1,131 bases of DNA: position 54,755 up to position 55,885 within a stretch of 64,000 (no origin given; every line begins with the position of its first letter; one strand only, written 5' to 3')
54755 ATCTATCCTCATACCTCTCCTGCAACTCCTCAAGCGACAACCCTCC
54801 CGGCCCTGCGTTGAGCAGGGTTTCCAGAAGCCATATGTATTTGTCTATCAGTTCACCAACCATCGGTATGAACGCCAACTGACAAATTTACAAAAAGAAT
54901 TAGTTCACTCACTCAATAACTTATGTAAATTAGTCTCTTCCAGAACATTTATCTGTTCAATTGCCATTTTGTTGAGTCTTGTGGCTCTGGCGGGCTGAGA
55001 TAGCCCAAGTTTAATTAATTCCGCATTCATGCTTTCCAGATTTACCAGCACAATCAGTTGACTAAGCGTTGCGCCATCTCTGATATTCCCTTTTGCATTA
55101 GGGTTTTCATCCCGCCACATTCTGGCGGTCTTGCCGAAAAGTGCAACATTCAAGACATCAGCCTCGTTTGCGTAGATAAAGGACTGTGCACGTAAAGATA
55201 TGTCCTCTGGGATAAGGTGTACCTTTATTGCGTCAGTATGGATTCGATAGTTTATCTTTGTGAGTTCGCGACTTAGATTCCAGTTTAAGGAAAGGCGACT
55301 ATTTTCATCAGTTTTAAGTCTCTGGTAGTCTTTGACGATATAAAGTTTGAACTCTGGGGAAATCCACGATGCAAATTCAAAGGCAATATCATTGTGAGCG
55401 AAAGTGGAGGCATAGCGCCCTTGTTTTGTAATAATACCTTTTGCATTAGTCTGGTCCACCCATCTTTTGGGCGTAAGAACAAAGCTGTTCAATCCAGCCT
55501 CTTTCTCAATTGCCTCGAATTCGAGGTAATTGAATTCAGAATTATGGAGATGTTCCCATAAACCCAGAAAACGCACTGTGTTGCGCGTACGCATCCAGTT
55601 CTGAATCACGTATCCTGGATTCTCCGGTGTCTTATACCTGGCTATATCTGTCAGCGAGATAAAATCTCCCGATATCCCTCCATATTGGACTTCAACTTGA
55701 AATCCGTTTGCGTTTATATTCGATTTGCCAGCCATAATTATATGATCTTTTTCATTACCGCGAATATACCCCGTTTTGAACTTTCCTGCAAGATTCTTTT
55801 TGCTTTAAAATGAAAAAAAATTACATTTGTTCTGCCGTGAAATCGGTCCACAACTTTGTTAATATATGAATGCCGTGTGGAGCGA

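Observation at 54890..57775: Low-GC ~2.9 kb island between a WYL regulator gene and recG encodes a KilA-N protein, a PD-(D/E)xK-motif nuclease, a 4-5-TM protein and an unknown protein: candidate undescribed defence or abortive-infection-like module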

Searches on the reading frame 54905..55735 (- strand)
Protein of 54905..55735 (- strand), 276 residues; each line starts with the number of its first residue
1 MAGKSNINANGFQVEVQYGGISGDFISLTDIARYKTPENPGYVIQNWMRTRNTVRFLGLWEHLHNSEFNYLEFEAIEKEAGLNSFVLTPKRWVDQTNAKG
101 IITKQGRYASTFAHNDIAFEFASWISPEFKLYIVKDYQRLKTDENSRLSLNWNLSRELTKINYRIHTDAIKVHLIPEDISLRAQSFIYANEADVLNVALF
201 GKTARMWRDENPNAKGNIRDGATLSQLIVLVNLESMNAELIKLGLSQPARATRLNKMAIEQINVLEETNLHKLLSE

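Call 3: search_protein_families(library=pfam, proteins=[window:54905-55735:-], max_evalue=1)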
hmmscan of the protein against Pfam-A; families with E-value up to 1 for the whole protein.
window:54905-55735:- (276 aa): 1 family
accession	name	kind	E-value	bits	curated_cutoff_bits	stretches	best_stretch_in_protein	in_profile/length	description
PF04383.19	KilA-N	-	3.3e-15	56.3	23.8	1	24-141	16-105/107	KilA-N domain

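Call 4: search_protein_families(library=padloc, proteins=[window:54905-55735:-], max_evalue=1)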
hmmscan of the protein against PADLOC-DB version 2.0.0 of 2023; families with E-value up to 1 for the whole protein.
window:54905-55735:- (276 aa): 1 family
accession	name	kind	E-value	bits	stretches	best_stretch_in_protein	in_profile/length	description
PDLC04962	PDC-S22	-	5.8e-125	414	1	1-272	1-271/281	-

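Call 5: search_protein_families(library=ncbifam, proteins=[window:54905-55735:-], max_evalue=1)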
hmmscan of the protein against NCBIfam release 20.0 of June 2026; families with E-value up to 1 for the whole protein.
window:54905-55735:- (276 aa): 0 families

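Call 6: search_protein_families(library=phrogs, proteins=[window:54905-55735:-], max_evalue=1)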
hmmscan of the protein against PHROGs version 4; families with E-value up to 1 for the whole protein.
window:54905-55735:- (276 aa): 8 families
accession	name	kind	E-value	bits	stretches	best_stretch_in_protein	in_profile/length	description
phrog_2657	-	transcription regulation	1.2e-49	169.9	1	22-270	20-235/243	transcriptional regulator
phrog_32500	-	unknown function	2.1e-10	41.5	1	20-76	17-72/76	-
phrog_129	-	transcription regulation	3.9e-10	41.1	1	24-148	19-116/273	transcriptional regulator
phrog_2812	-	unknown function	2e-09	38.3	1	95-160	59-124/288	-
phrog_10441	-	unknown function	0.00027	22.3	1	101-163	8-67/126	-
phrog_6095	-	lysis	0.051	14.2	1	100-165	69-140/217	amidase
phrog_1136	-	unknown function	0.18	12.4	1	68-133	60-96/244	-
phrog_8274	-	unknown function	0.22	11.8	1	104-256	72-214/354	-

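Call 53: find_related_loci(query=window:54905-55735:-, collection=viral_contigs, flank=5000)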
Query window:54905-55735:- (276 aa) in viral_contigs; peptide patterns used: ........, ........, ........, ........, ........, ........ (x = any residue, [..] = any of these).
6 stretches matched a pattern, but none encodes a relative of the query by tblastn (E <= 1e-3).

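Call 56: search_dna_similar(query=window:54905-55735:-, collection=phages, mode=protein, max_evalue=0.001, max_rows=15)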
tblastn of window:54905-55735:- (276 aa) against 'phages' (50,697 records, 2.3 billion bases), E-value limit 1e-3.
Records with a match: 35; places in all: 36; records where one place covers at least 80% of the query: 11.
Best place of each record, by identity: <60% 35.
By first word of the organism name: Acinetobacter 14; Streptococcus 7; Bacteriophage 6; Mannheimia 3; Staphylococcus 2; Caudoviricetes 1; Enterobacter 1; Pseudomonas 1.
By host as written in the record: - 11; Acinetobacter baumannii 7; Mannheimia haemolytica 1152A serotype A6 2; Staphylococcus aureus 1; Streptococcus suis ST3 1; Streptococcus suis YB51 1; Streptococcus suis NSUI002 1; Streptococcus suis D9_PRJNA65435 1; and 10 more.
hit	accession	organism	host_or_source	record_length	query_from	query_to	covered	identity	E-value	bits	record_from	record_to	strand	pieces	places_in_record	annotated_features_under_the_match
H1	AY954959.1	Staphylococcus phage EW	-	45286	5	265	95%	55.9%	5e-91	300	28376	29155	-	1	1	ORF014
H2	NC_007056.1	Staphylococcus phage EW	Staphylococcus aureus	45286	5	265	95%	55.9%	5e-91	300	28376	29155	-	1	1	transcriptional regulator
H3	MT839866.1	Bacteriophage sp.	human fecal samples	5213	8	274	97%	53.5%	1e-89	295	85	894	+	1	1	record has no annotation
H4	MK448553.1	Streptococcus satellite phage Javan588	Streptococcus suis ST3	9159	7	275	97%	52.4%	2e-89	295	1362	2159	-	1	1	hypothetical protein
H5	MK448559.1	Streptococcus satellite phage Javan596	Streptococcus suis YB51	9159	7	275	97%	52.4%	2e-89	295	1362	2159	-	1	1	hypothetical protein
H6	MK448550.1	Streptococcus satellite phage Javan581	Streptococcus suis NSUI002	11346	7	275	97%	52.4%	2e-89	295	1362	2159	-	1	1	hypothetical protein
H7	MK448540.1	Streptococcus satellite phage Javan559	Streptococcus suis D9_PRJNA65435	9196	7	275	97%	52.4%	2e-89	295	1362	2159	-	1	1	hypothetical protein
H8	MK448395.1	Streptococcus satellite phage Javan279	Streptococcus intermedius F0413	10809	7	273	97%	52.1%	2e-87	290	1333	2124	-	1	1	hypothetical protein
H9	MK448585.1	Streptococcus satellite phage Javan625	Streptococcus uberis B362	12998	7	273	97%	52.1%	2e-82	275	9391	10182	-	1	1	hypothetical protein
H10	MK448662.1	Streptococcus satellite phage Javan97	Streptococcus canis FSL_Z3-227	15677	7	276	98%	46.3%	3e-75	254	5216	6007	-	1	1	hypothetical protein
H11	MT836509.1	Bacteriophage sp.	human fecal samples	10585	24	268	89%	49.0%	9e-68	233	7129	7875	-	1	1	record has no annotation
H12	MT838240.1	Bacteriophage sp.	human fecal samples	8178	24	179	57%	58.3%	8e-56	198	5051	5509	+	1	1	record has no annotation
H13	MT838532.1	Bacteriophage sp.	human fecal samples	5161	25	135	40%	50.5%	2e-30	125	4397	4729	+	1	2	record has no annotation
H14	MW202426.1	Caudoviricetes sp.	Manatee Spring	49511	103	260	57%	28.5%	5e-6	54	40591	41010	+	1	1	kila protein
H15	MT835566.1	Bacteriophage sp.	human fecal samples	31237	89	241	55%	25.0%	4e-4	48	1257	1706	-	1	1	record has no annotation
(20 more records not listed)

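Call 69: search_solved_structures(query=window:54905-55735:-, max_evalue=1)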
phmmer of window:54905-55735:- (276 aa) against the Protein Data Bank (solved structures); distinct sequences matched with E-value up to 1: 1.
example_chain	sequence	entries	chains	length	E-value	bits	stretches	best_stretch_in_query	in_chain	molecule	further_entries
2yvq_A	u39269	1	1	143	0.19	14.5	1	53-97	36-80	Carbamoyl-phosphate synthase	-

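Call 87: get_annotated_region(hit=H4, flank=4000)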
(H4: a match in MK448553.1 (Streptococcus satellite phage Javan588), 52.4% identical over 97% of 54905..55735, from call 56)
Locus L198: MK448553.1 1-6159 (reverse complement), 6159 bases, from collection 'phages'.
description: Streptococcus satellite phage Javan588, complete genome.
organism: Streptococcus satellite phage Javan588 (NCBI taxid 2558760)
taxonomy: Viruses
host: Streptococcus suis ST3; source: -; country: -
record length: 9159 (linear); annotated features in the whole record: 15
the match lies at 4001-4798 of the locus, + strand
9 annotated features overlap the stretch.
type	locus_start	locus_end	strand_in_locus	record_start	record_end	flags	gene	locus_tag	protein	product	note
CDS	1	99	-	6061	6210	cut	-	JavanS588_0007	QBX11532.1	hypothetical protein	-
CDS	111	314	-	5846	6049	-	-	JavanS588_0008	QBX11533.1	hypothetical protein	-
CDS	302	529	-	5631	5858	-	-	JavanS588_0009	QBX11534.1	hypothetical protein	-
CDS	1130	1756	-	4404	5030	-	-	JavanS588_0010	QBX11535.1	hypothetical protein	prophage ps3 protein 13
CDS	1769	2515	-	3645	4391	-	-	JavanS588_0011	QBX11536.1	KilA protein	kilA protein, putative phage-related DNA bindingprotein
CDS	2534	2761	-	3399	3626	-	-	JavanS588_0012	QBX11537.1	hypothetical protein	-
CDS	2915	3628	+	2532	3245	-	-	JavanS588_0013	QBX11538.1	transcriptional repressor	-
CDS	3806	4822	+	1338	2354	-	-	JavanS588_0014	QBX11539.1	hypothetical protein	-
CDS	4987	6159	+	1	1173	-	-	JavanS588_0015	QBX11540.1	integrase/recombinase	-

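Call 88: get_annotated_region(hit=H2, flank=4000)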
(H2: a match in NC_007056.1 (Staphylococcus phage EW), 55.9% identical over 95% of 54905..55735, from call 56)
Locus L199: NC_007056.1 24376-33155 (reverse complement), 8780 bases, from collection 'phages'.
description: Staphylococcus phage EW, complete genome.
organism: Staphylococcus phage EW (NCBI taxid 2936814)
taxonomy: Viruses; Duplodnaviria; Heunggongvirae; Uroviricota; Caudoviricetes; Azeredovirinae; Phietavirus; Phietavirus EW
host: Staphylococcus aureus; source: -; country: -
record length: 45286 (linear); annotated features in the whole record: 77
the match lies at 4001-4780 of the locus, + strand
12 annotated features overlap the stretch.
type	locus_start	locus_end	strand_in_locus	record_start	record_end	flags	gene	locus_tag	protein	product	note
CDS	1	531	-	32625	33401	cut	-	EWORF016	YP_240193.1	Rha family transcriptional regulator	-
CDS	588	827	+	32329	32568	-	-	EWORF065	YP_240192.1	ORF065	-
CDS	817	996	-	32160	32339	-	-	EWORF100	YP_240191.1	ORF100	-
CDS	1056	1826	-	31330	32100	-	-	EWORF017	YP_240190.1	ParB-like partition protein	-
CDS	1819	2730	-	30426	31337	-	-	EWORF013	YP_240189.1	ParB-like partition nuclease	-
CDS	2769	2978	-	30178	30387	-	-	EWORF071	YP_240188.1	transcriptional repressor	-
CDS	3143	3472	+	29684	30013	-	-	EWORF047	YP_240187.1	transcriptional regulator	-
CDS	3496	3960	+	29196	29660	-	-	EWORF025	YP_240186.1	metallo-protease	-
CDS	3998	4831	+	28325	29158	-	-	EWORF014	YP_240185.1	transcriptional regulator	-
CDS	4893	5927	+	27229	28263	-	-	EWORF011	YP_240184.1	integrase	-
CDS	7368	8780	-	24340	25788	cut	-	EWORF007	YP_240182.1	endolysin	-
CDS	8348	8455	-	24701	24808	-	-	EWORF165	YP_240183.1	ORF165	-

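Call 98: search_dna_similar(query=window:54905-55735:-, collection=plasmids, mode=protein, max_evalue=1e-20, max_rows=15)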
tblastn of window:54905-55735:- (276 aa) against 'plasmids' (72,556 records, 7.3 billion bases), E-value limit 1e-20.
Records with a match: 26; places in all: 30; records where one place covers at least 80% of the query: 24.
Best place of each record, by identity: <60% 26.
By first word of the organism name: Saprospira 3; Aureispira 3; Pasteurella 3; Xenorhabdus 2; Haliscomenobacter 2; Aeromonas 2; Bernardetia 2; Pontibacter 2; Photorhabdus 1; Streptococcus 1; and 5 more.
By predicted mobility (MOB-suite, as given by PLSDB): non-mobilizable 21; conjugative 3; mobilizable 2.
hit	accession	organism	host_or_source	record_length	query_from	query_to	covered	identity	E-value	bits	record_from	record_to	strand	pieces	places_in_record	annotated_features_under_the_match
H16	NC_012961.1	Photorhabdus asymbiotica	-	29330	1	273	99%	56.7%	2e-95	313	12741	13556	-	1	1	KilA-N domain-containing protein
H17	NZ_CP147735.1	Xenorhabdus sp. TH1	Steinernema sp. a AB-2023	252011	1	273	99%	56.4%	4e-95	313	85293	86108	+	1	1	KilA-N domain-containing protein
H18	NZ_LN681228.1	Xenorhabdus nematophila AN6/1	-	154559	1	273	99%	56.4%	6e-95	312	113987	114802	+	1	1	KilA-N domain-containing protein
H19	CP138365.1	Streptococcus agalactiae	Homo sapiens,cell culture,urine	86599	4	269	96%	56.8%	7e-96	315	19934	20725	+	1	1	KilA-N domain-containing protein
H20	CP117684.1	Latilactobacillus curvatus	Pig,Single cell,feces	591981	7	265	94%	56.9%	5e-92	304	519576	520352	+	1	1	KilA-N domain-containing protein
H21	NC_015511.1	Haliscomenobacter hydrossis DSM 1100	activated sludge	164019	24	273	91%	58.6%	6e-96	315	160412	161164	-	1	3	KilA-N domain-containing protein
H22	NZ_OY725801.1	Parabacteroides distasonis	-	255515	24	274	91%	58.2%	2e-91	302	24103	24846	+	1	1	KilA-N domain-containing protein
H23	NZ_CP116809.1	Saprospira sp. CCB-QB6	Bacterial Monoculture,Coastal area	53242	1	265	96%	53.4%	2e-81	274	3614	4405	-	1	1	KilA-N domain-containing protein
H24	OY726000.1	Phocaeicola massiliensis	-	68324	24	274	91%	55.8%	1e-89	297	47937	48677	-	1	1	record has no annotation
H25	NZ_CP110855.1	Saprospira grandis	Bacterial Monoculture,Marine upper ...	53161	24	265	88%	56.1%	4e-81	273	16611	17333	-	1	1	KilA-N domain-containing protein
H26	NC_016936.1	Saprospira grandis str. Lewin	-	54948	24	265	88%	56.1%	6e-81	272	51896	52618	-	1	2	KilA-N domain-containing protein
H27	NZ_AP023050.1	Alistipes indistinctus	Homo sapiens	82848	24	274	91%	53.2%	4e-82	275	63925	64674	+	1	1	KilA-N domain-containing protein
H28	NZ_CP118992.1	Aeromonas allosaccharophila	Homo sapiens,cell culture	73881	24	265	88%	55.0%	4e-84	281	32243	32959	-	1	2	KilA-N domain-containing protein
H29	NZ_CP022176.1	Aeromonas salmonicida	Atlantic salmon,The RAS Atlantic Salmon ...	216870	24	265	88%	55.0%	4e-84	281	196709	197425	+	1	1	KilA-N domain-containing protein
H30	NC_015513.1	Haliscomenobacter hydrossis DSM 1100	activated sludge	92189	1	265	96%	50.0%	1e-83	280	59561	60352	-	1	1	KilA-N domain-containing protein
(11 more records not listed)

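Call 99: get_annotated_region(hit=H22, flank=5000)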
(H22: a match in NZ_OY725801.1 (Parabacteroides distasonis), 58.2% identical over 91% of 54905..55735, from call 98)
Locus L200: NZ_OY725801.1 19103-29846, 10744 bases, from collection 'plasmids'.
description: Parabacteroides distasonis strain Parabacteroides distasonis TSDC17.2-1.1 plasmid 56, complete sequence
organism: Parabacteroides distasonis (NCBI taxid 823)
taxonomy: Bacteria; Bacteroidota; Bacteroidia; Bacteroidales; Tannerellaceae; Parabacteroides; Parabacteroides distasonis
host: -; source: -; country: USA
typing (MOB-suite, as given by PLSDB): non-mobilizable
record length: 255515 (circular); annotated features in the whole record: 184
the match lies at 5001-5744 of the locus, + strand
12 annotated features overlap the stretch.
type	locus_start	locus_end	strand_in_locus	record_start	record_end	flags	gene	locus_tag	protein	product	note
CDS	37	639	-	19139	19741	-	-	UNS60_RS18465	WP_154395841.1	TIGR00730 family Rossman fold protein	-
CDS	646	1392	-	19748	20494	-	-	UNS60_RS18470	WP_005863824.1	TIGR02757 family protein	GO:0008150 - biological_process [Evidence IEA]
CDS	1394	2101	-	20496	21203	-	-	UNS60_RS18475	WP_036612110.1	DNA alkylation repair protein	-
CDS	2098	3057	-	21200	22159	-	-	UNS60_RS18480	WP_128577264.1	2-hydroxyacid dehydrogenase family protein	-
CDS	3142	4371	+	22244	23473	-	-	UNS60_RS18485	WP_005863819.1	nucleoside recognition domain-containing protein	-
CDS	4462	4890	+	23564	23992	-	ybeY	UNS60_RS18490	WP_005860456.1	rRNA maturation RNase YbeY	GO:0042254 - ribosome biogenesis [Evidence IEA]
CDS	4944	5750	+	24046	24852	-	-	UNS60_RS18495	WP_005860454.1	KilA-N domain-containing protein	-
CDS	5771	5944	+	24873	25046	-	-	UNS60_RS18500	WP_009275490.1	hypothetical protein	-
CDS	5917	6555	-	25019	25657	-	-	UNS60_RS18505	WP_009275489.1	porin family protein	-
CDS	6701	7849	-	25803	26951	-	-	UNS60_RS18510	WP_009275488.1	metallophosphoesterase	-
CDS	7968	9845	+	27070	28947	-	mnmG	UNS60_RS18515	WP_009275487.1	tRNA uridine-5-carboxymethylaminomethyl(34) synthesis enzyme MnmG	GO:0008033 - tRNA processing [Evidence IEA]; GO:0002098 - tRNA wobble uridine modification [Evidence IEA]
CDS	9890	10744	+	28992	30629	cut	ade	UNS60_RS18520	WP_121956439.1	adenine deaminase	GO:0006168 - adenine salvage [Evidence IEA]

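Call 100: get_annotated_region(hit=H27, flank=5000)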
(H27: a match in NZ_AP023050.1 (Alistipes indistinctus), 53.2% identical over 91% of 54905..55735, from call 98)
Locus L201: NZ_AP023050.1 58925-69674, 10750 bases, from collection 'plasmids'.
description: Alistipes indistinctus strain 2BBH45 plasmid p2BBH45, complete sequence
organism: Alistipes indistinctus (NCBI taxid 626932)
taxonomy: Bacteria; Bacteroidota; Bacteroidia; Bacteroidales; Rikenellaceae; Alistipes; Alistipes indistinctus
host: -; source: Homo sapiens; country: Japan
typing (MOB-suite, as given by PLSDB): non-mobilizable
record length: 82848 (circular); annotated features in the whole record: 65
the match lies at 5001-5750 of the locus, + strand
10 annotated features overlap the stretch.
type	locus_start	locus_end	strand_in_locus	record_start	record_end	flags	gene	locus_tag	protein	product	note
CDS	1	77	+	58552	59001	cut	-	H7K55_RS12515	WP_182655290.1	PH domain-containing protein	-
CDS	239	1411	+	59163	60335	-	-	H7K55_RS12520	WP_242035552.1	transposase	-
CDS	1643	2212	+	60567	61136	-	-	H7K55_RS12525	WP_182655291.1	RNA-guided endonuclease TnpB family protein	-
CDS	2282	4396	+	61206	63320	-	-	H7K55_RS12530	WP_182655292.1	hypothetical protein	-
CDS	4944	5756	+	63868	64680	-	-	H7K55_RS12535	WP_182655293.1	KilA-N domain-containing protein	-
CDS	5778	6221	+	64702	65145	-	-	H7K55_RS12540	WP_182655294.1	hypothetical protein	-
CDS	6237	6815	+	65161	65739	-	-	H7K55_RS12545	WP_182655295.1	ORF6N domain-containing protein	-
CDS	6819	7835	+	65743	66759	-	-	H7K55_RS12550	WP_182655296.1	putative phage abortive infection protein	-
CDS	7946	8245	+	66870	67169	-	-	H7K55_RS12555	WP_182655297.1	hypothetical protein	-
CDS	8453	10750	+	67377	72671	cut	-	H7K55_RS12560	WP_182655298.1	InlB B-repeat-containing protein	-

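Call 101: get_annotated_region(hit=H16, flank=5000)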
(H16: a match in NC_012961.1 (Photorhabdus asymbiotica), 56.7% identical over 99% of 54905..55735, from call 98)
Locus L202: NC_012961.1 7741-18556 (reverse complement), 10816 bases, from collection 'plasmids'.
description: Photorhabdus asymbiotica plasmid pPAU1, complete sequence
organism: Photorhabdus asymbiotica (NCBI taxid 291112)
taxonomy: Bacteria; Pseudomonadota; Gammaproteobacteria; Enterobacterales; Morganellaceae; Photorhabdus; Photorhabdus asymbiotica
host: -; source: -; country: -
typing (MOB-suite, as given by PLSDB): non-mobilizable; replicon rep_cluster_830
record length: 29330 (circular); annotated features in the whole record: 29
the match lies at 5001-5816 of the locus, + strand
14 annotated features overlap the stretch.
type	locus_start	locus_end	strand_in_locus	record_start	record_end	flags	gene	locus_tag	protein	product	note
CDS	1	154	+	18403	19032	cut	-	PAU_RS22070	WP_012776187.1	tail assembly protein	-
CDS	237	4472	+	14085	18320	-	-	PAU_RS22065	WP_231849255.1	phage tail protein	-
CDS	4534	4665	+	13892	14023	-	-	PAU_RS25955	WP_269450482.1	hypothetical protein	-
CDS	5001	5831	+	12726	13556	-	-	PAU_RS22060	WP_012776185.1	KilA-N domain-containing protein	-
CDS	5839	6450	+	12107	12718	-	-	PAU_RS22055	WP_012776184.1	recombinase family protein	GO:0006310 - DNA recombination [Evidence IEA]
CDS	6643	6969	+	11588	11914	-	-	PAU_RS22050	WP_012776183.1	hypothetical protein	-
CDS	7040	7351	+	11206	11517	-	-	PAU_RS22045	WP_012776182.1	hypothetical protein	-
CDS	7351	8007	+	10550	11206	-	-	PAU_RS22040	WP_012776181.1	hypothetical protein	-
CDS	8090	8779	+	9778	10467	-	-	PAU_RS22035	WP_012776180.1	membrane protein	-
CDS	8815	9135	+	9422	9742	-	-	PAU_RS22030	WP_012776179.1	hypothetical protein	-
CDS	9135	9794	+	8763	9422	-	-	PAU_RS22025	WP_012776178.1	hypothetical protein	-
CDS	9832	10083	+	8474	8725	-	-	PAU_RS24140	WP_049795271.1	hypothetical protein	-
CDS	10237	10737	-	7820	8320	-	-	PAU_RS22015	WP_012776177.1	GNAT family N-acetyltransferase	-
CDS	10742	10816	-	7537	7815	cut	-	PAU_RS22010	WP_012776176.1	DUF1778 domain-containing protein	-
